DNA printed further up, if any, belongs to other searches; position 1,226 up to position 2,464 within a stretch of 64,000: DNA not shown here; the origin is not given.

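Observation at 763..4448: Lower-GC, SD-led cassette of radical SAM, DegT aminotransferase and CYTH next to an Lrp regulator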

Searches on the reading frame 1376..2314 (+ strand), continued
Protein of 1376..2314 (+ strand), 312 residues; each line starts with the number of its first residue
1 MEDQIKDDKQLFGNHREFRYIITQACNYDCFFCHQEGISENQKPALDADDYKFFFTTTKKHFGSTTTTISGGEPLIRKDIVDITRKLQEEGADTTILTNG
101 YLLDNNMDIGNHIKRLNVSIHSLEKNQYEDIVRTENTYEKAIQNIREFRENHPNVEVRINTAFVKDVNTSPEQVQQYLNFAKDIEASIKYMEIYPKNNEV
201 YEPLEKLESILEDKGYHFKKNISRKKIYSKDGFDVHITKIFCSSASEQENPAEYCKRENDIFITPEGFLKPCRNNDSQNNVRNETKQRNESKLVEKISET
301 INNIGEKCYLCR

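Call 16: find_encoding_contigs(protein=P0025, flank=8000, max_places=2)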
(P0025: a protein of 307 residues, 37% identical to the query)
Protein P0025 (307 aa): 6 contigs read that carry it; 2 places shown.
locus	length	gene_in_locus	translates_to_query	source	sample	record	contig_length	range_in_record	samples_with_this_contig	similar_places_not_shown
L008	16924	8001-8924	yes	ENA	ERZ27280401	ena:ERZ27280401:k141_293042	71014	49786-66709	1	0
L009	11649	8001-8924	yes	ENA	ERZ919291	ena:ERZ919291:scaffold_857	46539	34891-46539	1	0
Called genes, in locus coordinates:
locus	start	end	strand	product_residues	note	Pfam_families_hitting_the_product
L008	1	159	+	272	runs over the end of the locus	PF00217:ATP-gua_Ptrans, PF27454:McsB_C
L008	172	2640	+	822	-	PF02861:Clp_N, PF02861:Clp_N, PF23569:NBD_SMAX1, PF00004:AAA, PF17871:AAA_lid_9, PF00004:AAA, PF07724:AAA_2, PF07728:AAA_5, +10 more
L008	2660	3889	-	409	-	PF01136:Peptidase_U32, PF16325:Peptidase_U32_C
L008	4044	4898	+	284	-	PF04607:RelA_SpoT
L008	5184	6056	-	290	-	PF02588:YitT_membrane, PF10035:DUF2179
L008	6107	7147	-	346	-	PF04055:Radical_SAM, PF16199:Radical_SAM_C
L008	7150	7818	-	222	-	PF14622:Ribonucleas_3_3, PF00636:Ribonuclease_3, PF24995:DSRM_2 (faint), PF00035:dsrm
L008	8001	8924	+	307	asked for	PF04055:Radical_SAM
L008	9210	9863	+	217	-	PF01966:HD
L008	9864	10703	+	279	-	PF00294:PfkB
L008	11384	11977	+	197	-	PF06970:RepA_N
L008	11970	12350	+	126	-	PF14198:TnpV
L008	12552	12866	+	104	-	PF21983:NikA-like, PF05713:MobC (weak)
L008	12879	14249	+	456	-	PF03432:Relaxase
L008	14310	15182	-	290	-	-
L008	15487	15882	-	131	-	-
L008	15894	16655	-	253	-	PF09553:RE_Eco47II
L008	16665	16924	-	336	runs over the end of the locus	PF00145:DNA_methylase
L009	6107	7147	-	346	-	PF04055:Radical_SAM, PF16199:Radical_SAM_C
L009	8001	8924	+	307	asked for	PF04055:Radical_SAM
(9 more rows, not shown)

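Call 17: find_encoding_contigs(protein=P0028, flank=8000, max_places=2)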
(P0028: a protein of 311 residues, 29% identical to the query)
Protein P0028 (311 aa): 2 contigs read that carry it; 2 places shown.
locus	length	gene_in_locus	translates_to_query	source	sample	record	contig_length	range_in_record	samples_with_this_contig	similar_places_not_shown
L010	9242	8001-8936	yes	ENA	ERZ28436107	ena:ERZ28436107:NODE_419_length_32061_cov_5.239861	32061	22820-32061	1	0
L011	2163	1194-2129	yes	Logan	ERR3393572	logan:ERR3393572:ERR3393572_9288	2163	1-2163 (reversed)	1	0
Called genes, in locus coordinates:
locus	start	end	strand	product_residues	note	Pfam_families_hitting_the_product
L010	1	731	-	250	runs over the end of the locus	PF01745:IPT (weak), PF01715:IPPT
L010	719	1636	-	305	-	PF10502:Peptidase_S26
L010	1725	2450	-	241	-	PF04002:RadC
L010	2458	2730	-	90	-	-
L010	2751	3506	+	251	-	PF02673:BacA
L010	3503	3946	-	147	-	-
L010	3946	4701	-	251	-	PF00149:Metallophos, PF12850:Metallophos_2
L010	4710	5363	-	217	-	-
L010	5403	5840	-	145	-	-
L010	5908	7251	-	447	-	-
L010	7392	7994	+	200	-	PF00293:NUDIX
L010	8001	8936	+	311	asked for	PF19238:Radical_SAM_2 (faint), PF04055:Radical_SAM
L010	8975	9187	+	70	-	-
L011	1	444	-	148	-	?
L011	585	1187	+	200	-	PF00293:NUDIX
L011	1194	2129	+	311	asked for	PF19238:Radical_SAM_2 (faint), PF04055:Radical_SAM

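Call 23: find_encoding_contigs(protein=P0021, flank=8000, max_places=2)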
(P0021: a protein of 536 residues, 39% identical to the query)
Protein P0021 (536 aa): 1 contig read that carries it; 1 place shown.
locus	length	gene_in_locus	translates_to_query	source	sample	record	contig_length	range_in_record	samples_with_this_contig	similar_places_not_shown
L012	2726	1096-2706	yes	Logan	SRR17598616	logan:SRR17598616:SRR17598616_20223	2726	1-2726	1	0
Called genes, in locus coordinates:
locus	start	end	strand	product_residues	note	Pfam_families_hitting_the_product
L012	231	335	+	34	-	-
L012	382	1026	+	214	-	PF01966:HD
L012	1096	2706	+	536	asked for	PF04055:Radical_SAM, PF13353:Fer4_12 (faint), PF00155:Aminotran_1_2, PF01041:DegT_DnrJ_EryC1, PF01212:Beta_elim_lyase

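Call 24: find_encoding_contigs(protein=P0002, flank=8000, max_places=2)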
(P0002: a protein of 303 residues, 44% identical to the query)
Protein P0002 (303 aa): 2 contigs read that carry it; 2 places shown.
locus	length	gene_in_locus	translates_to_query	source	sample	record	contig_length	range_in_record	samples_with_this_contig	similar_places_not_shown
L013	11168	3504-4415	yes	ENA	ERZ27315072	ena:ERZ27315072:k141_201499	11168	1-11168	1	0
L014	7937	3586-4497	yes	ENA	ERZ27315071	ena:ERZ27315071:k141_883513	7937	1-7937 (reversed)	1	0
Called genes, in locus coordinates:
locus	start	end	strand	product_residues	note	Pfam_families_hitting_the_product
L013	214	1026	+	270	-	PF06182:ABC2_membrane_6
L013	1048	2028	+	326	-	PF00005:ABC_tran, PF13304:AAA_21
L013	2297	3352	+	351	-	-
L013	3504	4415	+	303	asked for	PF04055:Radical_SAM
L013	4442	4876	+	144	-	PF00293:NUDIX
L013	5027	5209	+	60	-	-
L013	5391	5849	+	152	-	PF04073:tRNA_edit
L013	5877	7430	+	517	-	-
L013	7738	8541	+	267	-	-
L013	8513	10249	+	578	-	PF16927:HisKA_7TM (weak), PF00512:HisKA, PF02518:HATPase_c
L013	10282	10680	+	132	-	PF00072:Response_reg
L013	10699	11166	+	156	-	?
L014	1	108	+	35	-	?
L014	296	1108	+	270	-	PF06182:ABC2_membrane_6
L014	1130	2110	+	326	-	PF00005:ABC_tran, PF13304:AAA_21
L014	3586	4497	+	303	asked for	PF04055:Radical_SAM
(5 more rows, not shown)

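Call 25: find_encoding_contigs(protein=P0019, flank=8000, max_places=2)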
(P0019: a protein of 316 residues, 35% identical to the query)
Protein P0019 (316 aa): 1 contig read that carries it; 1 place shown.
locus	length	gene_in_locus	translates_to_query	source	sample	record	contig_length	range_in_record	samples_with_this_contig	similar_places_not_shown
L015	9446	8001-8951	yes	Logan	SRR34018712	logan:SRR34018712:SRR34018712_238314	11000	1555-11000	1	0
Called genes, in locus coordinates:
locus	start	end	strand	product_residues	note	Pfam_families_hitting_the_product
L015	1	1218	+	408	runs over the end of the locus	PF00682:HMGL-like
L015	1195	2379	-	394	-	PF00155:Aminotran_1_2, PF01041:DegT_DnrJ_EryC1 (weak), PF01053:Cys_Met_Meta_PP (weak)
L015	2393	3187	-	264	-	PF01300:Sua5_yciO_yrdC (faint)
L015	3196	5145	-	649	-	PF00694:Aconitase_C, PF00330:Aconitase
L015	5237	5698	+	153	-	PF03928:HbpS-like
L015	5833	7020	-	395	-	PF00083:Sugar_tr, PF07690:MFS_1, PF13347:MFS_2 (weak), PF07690:MFS_1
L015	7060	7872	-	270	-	PF01381:HTH_3 (weak), PF13560:HTH_31 (weak)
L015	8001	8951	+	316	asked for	PF04055:Radical_SAM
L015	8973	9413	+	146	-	PF00293:NUDIX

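Call 27: find_related_loci(query=A1, collection=genome_contigs, flank=6000)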
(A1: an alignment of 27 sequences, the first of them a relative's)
Query A1 (312 aa) in genome_contigs; peptide patterns used: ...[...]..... (x = any residue, [..] = any of these).
200 stretches matched a pattern; 175 encode a relative of the query (tblastn E <= 1e-3); the best 80 are kept; 80 distinct loci.
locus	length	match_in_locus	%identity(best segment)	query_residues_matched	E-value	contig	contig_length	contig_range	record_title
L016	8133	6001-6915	44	9-308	9e-90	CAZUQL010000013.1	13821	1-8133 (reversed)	MAG TPA_asm: Candidatus Woesearchaeota archaeon isolate SRP178699_co1_470 genome assembly, contig: NODE_5843_length_1382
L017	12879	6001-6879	45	16-308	2e-88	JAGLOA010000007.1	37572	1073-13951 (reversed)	MAG: Candidatus Pacearchaeota archaeon isolate RS_7_11 ROV157_7.bin.11.fa_7, whole genome shotgun sequence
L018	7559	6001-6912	42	9-312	7e-86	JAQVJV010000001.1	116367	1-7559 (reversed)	MAG: Candidatus Moraniibacteriota bacterium isolate STE_71 NODE_217_length_116367_cov_9.439341_Sandtown_E, whole genome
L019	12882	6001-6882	37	15-308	2e-74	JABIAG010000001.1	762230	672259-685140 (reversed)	MAG: Candidatus Woesearchaeota archaeon isolate SI048_bin101 k141_1078392, whole genome shotgun sequence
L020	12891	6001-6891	37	16-309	2e-70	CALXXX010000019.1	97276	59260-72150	MAG: uncultured Alphaproteobacteria bacterium isolate E27__bin304 genome assembly, contig: E27__k127_1804275, whole geno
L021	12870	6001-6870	41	15-305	9e-71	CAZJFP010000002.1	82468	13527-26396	MAG TPA_asm: uncultured Candidatus Peribacteria bacterium isolate SRP294416_co3_679 genome assembly, contig: NODE_181_le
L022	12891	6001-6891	38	16-312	3e-70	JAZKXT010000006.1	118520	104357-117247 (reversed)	MAG: Clostridia bacterium isolate T1900045116_TC20190110.MAGScoT_cleanbin_000010 SGB_4808_k141_2774740, whole genome sho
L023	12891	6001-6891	39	16-311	3e-69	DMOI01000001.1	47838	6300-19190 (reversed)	MAG TPA_asm: Clostridiales bacterium isolate UBA12072 contig_4243, whole genome shotgun sequence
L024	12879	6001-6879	38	16-308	1e-67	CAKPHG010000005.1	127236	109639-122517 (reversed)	MAG: uncultured Clostridia bacterium isolate REFINED_METABAT215_TOP10_CONTIGS_1500_ASSEMBLY_K77_MERGED__Hadza_MoBio_hadz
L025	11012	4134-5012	38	16-308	5e-67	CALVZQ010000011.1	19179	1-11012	MAG: uncultured Clostridia bacterium isolate BRZ_FC__bin54 genome assembly, contig: BRZ_FC__NODE_2642_length_19179_cov_1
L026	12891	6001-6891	38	16-312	5e-67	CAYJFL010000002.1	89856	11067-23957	MAG TPA_asm: uncultured Muribaculaceae bacterium isolate ERP123703_co3_11 genome assembly, contig: NODE_200_length_89856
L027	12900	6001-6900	37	9-308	1e-66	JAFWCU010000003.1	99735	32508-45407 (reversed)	MAG: Clostridia bacterium isolate RGIG5622 Sheep_Duodenum-3__c48677, whole genome shotgun sequence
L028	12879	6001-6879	36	16-308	4e-66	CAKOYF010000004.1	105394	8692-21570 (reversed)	MAG: uncultured Clostridia bacterium isolate REFINED_METABAT215_TOP10_CONTIGS_1500_ASSEMBLY_K77_MERGED__Hadza_MoBio_hadz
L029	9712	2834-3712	38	16-308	5e-66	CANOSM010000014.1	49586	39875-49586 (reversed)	MAG TPA_asm: uncultured Clostridium sp. isolate SRR15604499_bin.60_metawrap_v1.3_MAG genome assembly, contig: NODE.956_l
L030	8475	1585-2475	38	16-312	2e-65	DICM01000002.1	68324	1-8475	MAG TPA_asm: Bacillales bacterium UBA5026 UBA5026_contig_916, whole genome shotgun sequence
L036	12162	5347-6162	36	26-297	5e-61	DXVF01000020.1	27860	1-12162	MAG TPA_asm: Clostridiales bacterium isolate HRGM_Genome_3086 HRGM_Genome_3086_20, whole genome shotgun sequence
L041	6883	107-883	35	17-273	6e-49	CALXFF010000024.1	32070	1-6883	MAG: uncultured Clostridia bacterium isolate BRZ_GP__bin67 genome assembly, contig: BRZ_GP__NODE_1567_length_32070_cov_8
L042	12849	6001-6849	32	17-297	2e-47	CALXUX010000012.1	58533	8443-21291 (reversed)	MAG: uncultured Clostridia bacterium isolate E13__bin139 genome assembly, contig: E13__k127_3044153, whole genome shotgu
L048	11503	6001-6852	28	16-306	1e-36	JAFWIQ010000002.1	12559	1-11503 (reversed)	Candidatus Saccharibacteria bacterium isolate RGIG5774 Sheep_Ileum-4__c26327, whole genome shotgun sequence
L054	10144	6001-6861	30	12-305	4e-35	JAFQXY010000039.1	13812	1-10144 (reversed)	Candidatus Saccharibacteria bacterium isolate RGIG2252 Goat_Duodenum-1__c433376, whole genome shotgun sequence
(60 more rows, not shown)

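Call 31: search_protein_families(library=pfam, proteins=[L023:7553-8869:+, L024:6926-7507:+, L042:6989-7558:+, L041:1119-2165:+, L041:2245-2853:+, L041:2834-4345:+, L019:8005-8634:+, L022:8630-9046:+, L025:6733-7308:+, L001:7597-8004:+], max_evalue=0.01)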
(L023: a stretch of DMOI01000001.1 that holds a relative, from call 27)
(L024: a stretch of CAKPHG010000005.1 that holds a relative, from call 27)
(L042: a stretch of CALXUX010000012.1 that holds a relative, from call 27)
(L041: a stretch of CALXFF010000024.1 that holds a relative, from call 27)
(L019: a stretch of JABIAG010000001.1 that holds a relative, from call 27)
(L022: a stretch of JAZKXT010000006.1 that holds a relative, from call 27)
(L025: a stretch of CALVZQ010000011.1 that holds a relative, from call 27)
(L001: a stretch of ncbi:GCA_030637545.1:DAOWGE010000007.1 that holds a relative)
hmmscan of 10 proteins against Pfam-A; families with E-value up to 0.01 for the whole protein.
L023:7553-8869:+ (438 aa): 2 families
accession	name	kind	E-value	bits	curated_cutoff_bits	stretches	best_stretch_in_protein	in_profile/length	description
PF04055.27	Radical_SAM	-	4.4e-16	59.9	29.5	1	99-264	3-165/166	Radical SAM superfamily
PF13353.11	Fer4_12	-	1.2e-07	32.5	22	1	102-215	14-122/137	4Fe-4S single cluster domain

L024:6926-7507:+ (193 aa): 2 families
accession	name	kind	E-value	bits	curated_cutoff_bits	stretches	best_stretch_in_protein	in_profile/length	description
PF01928.26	CYTH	-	1.8e-07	31.6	23.2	1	57-153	54-163/179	CYTH domain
PF04320.19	YggL_50S_bp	-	0.0046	18.3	27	0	120-158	6-47/102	YggL 50S ribosome-binding protein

L042:6989-7558:+ (189 aa): 2 families
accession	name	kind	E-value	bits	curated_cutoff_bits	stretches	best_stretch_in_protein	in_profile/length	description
PF13521.12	AAA_28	-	7.1e-06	26.8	27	1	9-105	4-106/164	AAA domain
PF13238.12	AAA_18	-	0.0024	18.8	29.4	1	9-140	3-116/128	AAA domain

L041:1119-2165:+ (348 aa): 1 family
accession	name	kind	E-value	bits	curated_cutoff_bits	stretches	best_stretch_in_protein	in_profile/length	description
PF01966.28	HD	-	8.8e-06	26.4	22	1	60-147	1-89/116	HD domain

L041:2245-2853:+ (202 aa): 13 families
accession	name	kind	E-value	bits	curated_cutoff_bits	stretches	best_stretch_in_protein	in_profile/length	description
PF02223.23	Thymidylate_kin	-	5.8e-15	55.9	27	1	5-185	1-185/185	Thymidylate kinase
PF13238.12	AAA_18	-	3.5e-14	53.8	29.4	1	3-148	1-120/128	AAA domain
PF01712.25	dNK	-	3e-08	34.1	27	1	3-183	1-196/203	Deoxynucleoside kinase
PF02224.24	Cytidylate_kin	-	9.6e-07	29.2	26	0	3-30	1-28/211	Cytidylate kinase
PF13189.12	Cytidylate_kin2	-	1.5e-05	25.7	28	1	3-152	2-146/176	Cytidylate kinase-like family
PF13207.12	AAA_17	-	1.6e-05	25.7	27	1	7-144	2-129/136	AAA domain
PF13671.12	AAA_33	-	2.9e-05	24.8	27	1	4-148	3-129/143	AAA domain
PF13521.12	AAA_28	-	0.00013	22.7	27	1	2-171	1-156/164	AAA domain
PF00004.35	AAA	-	0.00017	22.4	21.2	1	6-55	4-56/131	ATPase family associated with various cellular activities (AAA)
PF01202.28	SKI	-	0.0007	20.2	22.1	0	10-30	2-22/159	Shikimate kinase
PF20720.3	nSTAND3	-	0.0024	18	27.2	1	4-59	21-70/155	Novel STAND NTPase 3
PF13173.12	AAA_14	-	0.0026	18.2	27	1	3-52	5-56/129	AAA domain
PF00931.28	NB-ARC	-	0.0036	17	23.5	1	3-23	21-41/248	NB-ARC domain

L041:2834-4345:+ (503 aa): 4 families
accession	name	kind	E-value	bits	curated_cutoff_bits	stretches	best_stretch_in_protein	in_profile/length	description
PF16861.10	Carbam_trans_C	-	5.8e-57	192.4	27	1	336-501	3-168/170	Carbamoyltransferase C-terminus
PF02543.21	Carbam_trans_N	-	9.8e-24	84.9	24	2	94-305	124-345/346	Carbamoyltransferase N-terminus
PF22521.2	HypF_C_2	-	0.00075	19.8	27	1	222-283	149-216/241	Carbamoyltransferase, Kae1-like Domain, second subdomain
PF01300.24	Sua5_yciO_yrdC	-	0.0012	18.8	25.1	1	378-498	34-153/178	Telomere recombination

L019:8005-8634:+ (209 aa): 5 families
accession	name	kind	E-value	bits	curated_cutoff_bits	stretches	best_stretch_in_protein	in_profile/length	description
PF02223.23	Thymidylate_kin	-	6.9e-14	52.4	27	1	9-173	1-165/185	Thymidylate kinase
PF13207.12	AAA_17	-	6.4e-06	26.9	27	1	11-152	2-127/136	AAA domain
PF01712.25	dNK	-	3.4e-05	24.1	27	1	8-148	2-144/203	Deoxynucleoside kinase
PF13238.12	AAA_18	-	0.0002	22.3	29.4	1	10-148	4-112/128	AAA domain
PF13671.12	AAA_33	-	0.0032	18.2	27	0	9-150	4-121/143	AAA domain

L022:8630-9046:+ (138 aa): 0 families

L025:6733-7308:+ (191 aa): 1 family
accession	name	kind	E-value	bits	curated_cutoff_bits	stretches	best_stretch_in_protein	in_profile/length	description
PF01928.26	CYTH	-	2.5e-11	44.1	23.2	1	2-138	1-152/179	CYTH domain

L001:7597-8004:+ (135 aa): 1 family
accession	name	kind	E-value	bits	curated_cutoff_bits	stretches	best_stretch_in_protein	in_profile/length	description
PF00334.24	NDK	-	0.00013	22.3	27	1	40-130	33-129/135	Nucleoside diphosphate kinase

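Call 32: search_protein_families(library=pfam, proteins=[L027:8165-9064:+, L001:6348-7514:+, L048:6955-7995:+, L036:6305-6916:+, L036:6941-7675:+, L023:6959-7486:+, L019:8631-10781:+, L027:6007-8163:+, L020:6885-7475:+, L054:4346-5329:+], max_evalue=0.01)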
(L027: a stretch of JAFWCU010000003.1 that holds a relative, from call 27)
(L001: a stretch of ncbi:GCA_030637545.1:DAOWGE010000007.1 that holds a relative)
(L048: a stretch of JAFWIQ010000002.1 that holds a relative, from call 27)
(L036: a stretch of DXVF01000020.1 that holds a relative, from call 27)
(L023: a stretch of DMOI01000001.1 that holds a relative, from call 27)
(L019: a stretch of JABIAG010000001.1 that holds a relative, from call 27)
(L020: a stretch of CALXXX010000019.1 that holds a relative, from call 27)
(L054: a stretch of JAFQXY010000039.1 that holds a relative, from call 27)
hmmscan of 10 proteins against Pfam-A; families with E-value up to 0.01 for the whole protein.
L027:8165-9064:+ (299 aa): 3 families
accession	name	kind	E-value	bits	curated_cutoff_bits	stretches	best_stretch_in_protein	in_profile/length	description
PF00293.34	NUDIX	-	5.9e-38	130.4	21.1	2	161-281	5-123/134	NUDIX domain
PF14815.12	NUDIX_4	-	7.4e-09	35.8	35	1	23-77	3-54/113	NUDIX domain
PF22327.2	Nudt16-like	-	0.00025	21.5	27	0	186-227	37-76/161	U8 snoRNA-decapping enzyme-like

L001:6348-7514:+ (388 aa): 2 families
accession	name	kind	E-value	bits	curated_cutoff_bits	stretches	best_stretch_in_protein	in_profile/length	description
PF01022.26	HTH_5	-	1.7e-06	28.2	22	1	328-366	8-46/47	Bacterial regulatory protein, arsR family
PF13412.12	HTH_24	-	0.0012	18.9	21.9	1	329-366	11-48/48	Winged helix-turn-helix DNA-binding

L048:6955-7995:+ (346 aa): 1 family
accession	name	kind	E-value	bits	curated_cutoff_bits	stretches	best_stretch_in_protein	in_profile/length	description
PF00579.31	tRNA-synt_1b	-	6.5e-54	183.7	21.1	1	13-302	7-291/292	tRNA synthetases class I (W and Y)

L036:6305-6916:+ (203 aa): 2 families
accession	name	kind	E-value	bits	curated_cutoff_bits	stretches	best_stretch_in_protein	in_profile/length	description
PF13521.12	AAA_28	-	2.3e-07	31.6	27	1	12-153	4-144/164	AAA domain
PF13238.12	AAA_18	-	0.0033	18.3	29.4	1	12-144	3-116/128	AAA domain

L036:6941-7675:+ (244 aa): 1 family
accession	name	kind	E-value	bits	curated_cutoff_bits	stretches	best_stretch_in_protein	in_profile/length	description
PF00696.33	AA_kinase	-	1.6e-28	100.5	24.9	1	4-215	1-234/234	Amino acid kinase family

L023:6959-7486:+ (175 aa): 0 families

L019:8631-10781:+ (716 aa): 9 families
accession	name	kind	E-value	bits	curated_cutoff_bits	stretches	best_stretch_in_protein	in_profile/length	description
PF01041.23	DegT_DnrJ_EryC1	-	9.5e-75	252.5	19.8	1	184-548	6-349/360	DegT/DnrJ/EryC1/StrS aminotransferase family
PF00293.34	NUDIX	-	8.2e-22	78.1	21.1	2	594-704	4-122/134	NUDIX domain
PF00266.25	Aminotran_5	-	7.4e-10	38.8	21.5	1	205-472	44-324/371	Aminotransferase class-V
PF00155.27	Aminotran_1_2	-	3.1e-09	36.9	19.7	1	192-339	30-200/361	Aminotransferase class I and II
PF01053.26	Cys_Met_Meta_PP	-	1.4e-08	34.2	27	1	198-324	44-173/381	Cys/Met metabolism PLP-dependent enzyme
PF01212.27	Beta_elim_lyase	-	1.4e-07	31.6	27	1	200-324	28-168/288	Beta-eliminating lyase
PF14815.12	NUDIX_4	-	6.6e-07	29.5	35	1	596-652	2-55/113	NUDIX domain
PF01276.26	OKR_DC_1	-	0.0011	18.3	27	1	198-274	60-136/417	Orn/Lys/Arg decarboxylase, major domain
PF22327.2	Nudt16-like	-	0.0015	18.9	27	0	29-63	32-68/161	U8 snoRNA-decapping enzyme-like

L027:6007-8163:+ (718 aa): 9 families
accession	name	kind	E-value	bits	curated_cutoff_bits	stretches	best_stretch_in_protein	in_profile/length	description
PF01041.23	DegT_DnrJ_EryC1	-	2.1e-75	254.7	19.8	1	346-697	20-352/360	DegT/DnrJ/EryC1/StrS aminotransferase family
PF04055.27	Radical_SAM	-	1.3e-22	81.2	29.5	1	11-159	2-156/166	Radical SAM superfamily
PF00155.27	Aminotran_1_2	-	3.9e-14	53.1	19.7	1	319-477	15-192/361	Aminotransferase class I and II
PF01212.27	Beta_elim_lyase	-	5.9e-09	36.1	27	1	328-518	11-218/288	Beta-eliminating lyase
PF00266.25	Aminotran_5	-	4.8e-07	29.5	21.5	1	369-645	65-341/371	Aminotransferase class-V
PF00464.25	SHMT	-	4.7e-06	25.9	27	1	421-512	152-245/399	Serine hydroxymethyltransferase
PF13353.11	Fer4_12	-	2.5e-05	25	22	1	13-82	12-82/137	4Fe-4S single cluster domain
PF01053.26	Cys_Met_Meta_PP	-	3.4e-05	23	27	1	354-443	56-143/381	Cys/Met metabolism PLP-dependent enzyme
PF19238.5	Radical_SAM_2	-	0.0067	16.6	26.7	0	102-167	76-138/151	Radical SAM-like domain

L020:6885-7475:+ (196 aa): 1 family
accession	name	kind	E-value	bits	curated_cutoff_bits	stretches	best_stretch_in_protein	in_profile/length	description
PF00293.34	NUDIX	-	6.9e-09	36.2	21.1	1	62-173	9-119/134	NUDIX domain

L054:4346-5329:+ (327 aa): 3 families
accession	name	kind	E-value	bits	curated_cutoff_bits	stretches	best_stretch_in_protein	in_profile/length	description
PF01501.26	Glyco_transf_8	-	1.1e-40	140.2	24.3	1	19-262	1-251/253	Glycosyl transferase family 8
PF18404.7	Glyco_transf_24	-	8.8e-08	32.3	25.7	1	113-236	86-217/268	Glucosyltransferase 24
PF11051.14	Mannosyl_trans3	-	0.0024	17.7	22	1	11-144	23-115/273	Mannosyltransferase putative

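Call 46: find_encoding_contigs(protein=P0001, flank=10000, max_places=3)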
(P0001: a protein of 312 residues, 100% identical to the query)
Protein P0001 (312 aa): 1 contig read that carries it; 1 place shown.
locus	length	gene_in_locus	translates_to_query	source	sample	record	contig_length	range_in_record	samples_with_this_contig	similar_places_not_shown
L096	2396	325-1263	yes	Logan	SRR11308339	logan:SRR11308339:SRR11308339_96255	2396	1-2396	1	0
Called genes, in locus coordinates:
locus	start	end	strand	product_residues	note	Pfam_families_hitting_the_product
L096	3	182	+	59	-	?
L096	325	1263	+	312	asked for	PF04055:Radical_SAM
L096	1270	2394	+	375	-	?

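Call 47: predict_structure(alignment_id=A1)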
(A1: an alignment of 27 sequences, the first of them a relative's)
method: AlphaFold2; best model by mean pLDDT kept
length: 312 residues; sequences in the alignment: 27
mean_pLDDT: 88.7   pTM: 0.86
mean pLDDT of the five models: 88.7, 88.5, 88.2, 87.6, 87.2
residues with pLDDT >= 90: 206; 70-90: 76; 50-70: 28; < 50: 2
segments of 3 or more residues with pLDDT < 50: none
pLDDT, mean of each block of 10 residues (from residue 1): 53 73 70 70 89 96 91 72 97 92 92 95 91 87 96 97 91 97 96 84 94 97 89 94 91 92 92 89 98 97 91 82
secondary structure, 60 per line:
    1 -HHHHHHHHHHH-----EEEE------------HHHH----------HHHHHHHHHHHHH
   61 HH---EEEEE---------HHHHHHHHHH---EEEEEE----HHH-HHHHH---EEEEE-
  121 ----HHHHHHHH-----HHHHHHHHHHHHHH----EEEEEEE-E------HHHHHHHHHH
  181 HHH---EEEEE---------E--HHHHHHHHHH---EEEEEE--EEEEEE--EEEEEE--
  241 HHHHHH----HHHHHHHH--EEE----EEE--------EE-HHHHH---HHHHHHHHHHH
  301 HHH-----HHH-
elements in order: H2-12 E18-21 H34-37 H48-62 E66-70 H80-89 E93-98 H107-111 E115-119 H125-132 H138-151 E156-162 H171-183 E187-191 H204-213 E217-222 E225-230 E233-238 H241-246 H251-258 E261-263 E268-270 H282-286 H290-303
